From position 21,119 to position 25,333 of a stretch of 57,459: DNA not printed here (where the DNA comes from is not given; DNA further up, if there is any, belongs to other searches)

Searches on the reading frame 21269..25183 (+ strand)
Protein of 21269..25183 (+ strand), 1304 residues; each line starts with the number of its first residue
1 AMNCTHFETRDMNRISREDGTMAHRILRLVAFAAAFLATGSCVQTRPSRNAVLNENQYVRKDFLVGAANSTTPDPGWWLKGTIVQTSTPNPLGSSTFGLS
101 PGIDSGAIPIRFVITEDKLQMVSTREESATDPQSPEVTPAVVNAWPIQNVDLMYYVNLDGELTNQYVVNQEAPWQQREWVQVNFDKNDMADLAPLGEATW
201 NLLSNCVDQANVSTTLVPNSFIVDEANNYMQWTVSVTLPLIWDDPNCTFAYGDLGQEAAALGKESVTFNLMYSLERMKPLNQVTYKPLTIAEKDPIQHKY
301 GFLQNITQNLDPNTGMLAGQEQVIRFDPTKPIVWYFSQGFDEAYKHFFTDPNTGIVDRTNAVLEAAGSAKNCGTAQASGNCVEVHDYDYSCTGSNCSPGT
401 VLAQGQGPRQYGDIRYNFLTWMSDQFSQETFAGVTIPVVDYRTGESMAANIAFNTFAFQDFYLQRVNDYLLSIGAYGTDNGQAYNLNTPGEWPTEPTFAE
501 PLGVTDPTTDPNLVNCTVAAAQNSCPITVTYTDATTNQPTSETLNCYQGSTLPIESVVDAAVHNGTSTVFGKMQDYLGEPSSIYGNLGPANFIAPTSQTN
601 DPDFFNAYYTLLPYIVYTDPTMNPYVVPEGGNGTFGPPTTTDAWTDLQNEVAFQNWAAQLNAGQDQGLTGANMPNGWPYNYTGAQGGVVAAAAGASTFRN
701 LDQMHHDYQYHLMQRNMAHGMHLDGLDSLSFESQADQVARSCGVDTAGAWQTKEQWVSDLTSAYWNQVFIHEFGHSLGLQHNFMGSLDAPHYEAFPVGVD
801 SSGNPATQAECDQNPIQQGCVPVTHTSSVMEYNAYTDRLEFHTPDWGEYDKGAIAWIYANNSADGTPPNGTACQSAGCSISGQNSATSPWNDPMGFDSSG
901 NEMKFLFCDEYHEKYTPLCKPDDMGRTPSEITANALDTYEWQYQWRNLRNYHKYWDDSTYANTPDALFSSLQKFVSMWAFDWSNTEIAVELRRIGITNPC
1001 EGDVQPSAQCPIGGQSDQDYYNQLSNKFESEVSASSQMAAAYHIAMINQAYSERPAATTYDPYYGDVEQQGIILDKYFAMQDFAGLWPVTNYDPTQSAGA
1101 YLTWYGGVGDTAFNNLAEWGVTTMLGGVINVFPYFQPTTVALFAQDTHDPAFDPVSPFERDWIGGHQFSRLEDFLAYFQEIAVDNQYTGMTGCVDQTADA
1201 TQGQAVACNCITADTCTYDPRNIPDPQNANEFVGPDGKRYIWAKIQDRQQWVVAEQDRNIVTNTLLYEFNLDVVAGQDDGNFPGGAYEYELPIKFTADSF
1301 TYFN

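Call 24: search_protein_families(library=pfam, proteins=[window:21269-25183:+], max_evalue=0.001)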
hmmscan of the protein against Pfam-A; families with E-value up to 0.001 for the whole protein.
window:21269-25183:+ (1304 aa): 2 families
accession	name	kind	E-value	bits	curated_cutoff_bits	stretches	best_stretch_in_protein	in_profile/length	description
PF16313.11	DUF4953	-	6.1e-09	36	24.2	1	759-790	7-38/316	Met-zincin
PF00413.30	Peptidase_M10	-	0.00015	22.1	24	1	699-793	43-137/159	Matrixin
